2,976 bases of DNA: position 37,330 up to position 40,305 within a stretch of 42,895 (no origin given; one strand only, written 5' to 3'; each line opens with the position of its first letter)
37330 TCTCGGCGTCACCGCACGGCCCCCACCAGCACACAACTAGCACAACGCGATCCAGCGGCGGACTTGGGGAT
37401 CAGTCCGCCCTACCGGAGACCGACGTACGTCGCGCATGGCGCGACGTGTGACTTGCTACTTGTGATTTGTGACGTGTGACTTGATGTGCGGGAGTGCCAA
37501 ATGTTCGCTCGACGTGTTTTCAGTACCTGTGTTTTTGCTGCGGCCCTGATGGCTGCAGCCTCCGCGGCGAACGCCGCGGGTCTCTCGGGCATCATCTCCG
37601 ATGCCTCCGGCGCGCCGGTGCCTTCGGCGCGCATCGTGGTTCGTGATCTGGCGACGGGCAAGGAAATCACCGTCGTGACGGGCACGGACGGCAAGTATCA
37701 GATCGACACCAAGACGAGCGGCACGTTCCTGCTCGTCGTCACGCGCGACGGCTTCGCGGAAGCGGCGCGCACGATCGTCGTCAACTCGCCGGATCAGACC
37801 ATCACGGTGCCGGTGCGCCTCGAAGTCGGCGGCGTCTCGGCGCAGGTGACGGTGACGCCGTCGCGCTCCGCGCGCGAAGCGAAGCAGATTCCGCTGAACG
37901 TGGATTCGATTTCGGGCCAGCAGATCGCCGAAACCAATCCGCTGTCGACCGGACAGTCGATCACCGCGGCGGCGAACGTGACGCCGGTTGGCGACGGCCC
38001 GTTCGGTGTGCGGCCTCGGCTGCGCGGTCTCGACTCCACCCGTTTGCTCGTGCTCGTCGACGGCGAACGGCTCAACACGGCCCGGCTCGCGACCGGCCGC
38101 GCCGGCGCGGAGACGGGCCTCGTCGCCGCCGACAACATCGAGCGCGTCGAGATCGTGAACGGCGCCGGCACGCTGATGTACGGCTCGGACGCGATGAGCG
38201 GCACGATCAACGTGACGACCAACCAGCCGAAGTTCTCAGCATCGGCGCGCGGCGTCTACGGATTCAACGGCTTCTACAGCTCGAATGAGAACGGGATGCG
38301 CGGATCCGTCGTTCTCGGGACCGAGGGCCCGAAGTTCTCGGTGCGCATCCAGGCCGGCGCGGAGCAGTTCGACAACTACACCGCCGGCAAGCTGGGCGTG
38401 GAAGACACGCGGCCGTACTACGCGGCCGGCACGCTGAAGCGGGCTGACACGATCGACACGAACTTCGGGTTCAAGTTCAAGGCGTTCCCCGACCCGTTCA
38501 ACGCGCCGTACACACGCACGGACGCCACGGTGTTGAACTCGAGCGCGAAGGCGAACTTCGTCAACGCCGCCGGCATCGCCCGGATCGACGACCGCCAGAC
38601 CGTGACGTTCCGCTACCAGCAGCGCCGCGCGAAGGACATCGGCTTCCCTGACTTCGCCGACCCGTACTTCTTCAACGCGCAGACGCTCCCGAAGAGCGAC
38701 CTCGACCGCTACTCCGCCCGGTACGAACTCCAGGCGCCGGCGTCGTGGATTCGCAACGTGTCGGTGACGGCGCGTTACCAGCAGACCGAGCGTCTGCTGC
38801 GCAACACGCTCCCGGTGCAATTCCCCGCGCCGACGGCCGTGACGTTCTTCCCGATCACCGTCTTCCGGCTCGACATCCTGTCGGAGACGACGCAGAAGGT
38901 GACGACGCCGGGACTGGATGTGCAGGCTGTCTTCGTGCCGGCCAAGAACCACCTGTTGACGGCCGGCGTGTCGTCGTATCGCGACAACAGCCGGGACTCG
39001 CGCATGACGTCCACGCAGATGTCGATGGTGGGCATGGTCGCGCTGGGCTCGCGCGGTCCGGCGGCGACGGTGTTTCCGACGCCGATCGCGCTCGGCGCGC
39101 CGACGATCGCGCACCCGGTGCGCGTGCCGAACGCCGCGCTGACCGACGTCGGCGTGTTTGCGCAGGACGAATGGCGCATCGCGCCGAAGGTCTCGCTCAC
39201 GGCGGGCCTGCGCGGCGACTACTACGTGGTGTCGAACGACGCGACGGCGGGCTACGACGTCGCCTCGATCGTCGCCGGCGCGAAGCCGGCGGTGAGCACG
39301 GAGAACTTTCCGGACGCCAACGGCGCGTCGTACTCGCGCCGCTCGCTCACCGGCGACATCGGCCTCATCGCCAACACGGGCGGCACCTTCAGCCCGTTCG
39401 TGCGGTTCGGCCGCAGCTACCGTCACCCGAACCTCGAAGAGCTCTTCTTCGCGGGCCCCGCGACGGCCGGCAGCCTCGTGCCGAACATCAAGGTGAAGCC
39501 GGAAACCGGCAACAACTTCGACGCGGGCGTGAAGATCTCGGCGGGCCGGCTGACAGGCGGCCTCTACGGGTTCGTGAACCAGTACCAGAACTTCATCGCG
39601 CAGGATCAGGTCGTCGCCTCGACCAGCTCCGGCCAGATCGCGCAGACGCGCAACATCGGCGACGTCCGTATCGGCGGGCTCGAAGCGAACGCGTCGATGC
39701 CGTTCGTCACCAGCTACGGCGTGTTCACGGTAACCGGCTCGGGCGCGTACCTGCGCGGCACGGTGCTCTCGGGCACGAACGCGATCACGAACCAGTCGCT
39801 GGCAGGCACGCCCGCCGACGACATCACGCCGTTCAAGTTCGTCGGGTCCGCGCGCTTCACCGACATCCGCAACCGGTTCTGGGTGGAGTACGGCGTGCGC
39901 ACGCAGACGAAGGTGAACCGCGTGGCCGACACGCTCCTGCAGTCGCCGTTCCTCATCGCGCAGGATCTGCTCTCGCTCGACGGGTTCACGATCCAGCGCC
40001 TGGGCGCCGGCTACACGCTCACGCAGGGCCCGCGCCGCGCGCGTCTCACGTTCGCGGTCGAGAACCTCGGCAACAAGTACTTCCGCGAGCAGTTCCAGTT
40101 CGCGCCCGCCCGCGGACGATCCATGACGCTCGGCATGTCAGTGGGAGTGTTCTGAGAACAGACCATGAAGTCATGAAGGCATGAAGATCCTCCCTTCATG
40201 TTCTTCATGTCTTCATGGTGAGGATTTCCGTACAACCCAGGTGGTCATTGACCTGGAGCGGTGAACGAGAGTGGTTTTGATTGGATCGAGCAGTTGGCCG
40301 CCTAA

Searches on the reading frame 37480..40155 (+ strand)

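Call 54: search_protein_families(library=pfam, proteins=[window:37480-40155:+], max_evalue=0.00001)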
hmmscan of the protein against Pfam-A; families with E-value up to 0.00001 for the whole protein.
window:37480-40155:+ (891 aa): 4 families
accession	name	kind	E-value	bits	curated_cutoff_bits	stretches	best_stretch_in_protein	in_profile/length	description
PF00593.30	TonB_dep_Rec_b-barrel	-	2.8e-35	123.5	27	1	368-863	23-436/436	TonB dependent receptor-like, beta-barrel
PF07715.20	Plug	-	1.9e-17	64.2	23.9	1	135-242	3-107/107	TonB-dependent Receptor Plug Domain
PF13620.12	CarboxypepD_reg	-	4.8e-14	52.9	32.3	1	35-114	2-81/82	Carboxypeptidase regulatory-like domain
PF13715.12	CarbopepD_reg_2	-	6.6e-07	29.7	32.2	1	36-115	2-77/88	CarboxypepD_reg-like domain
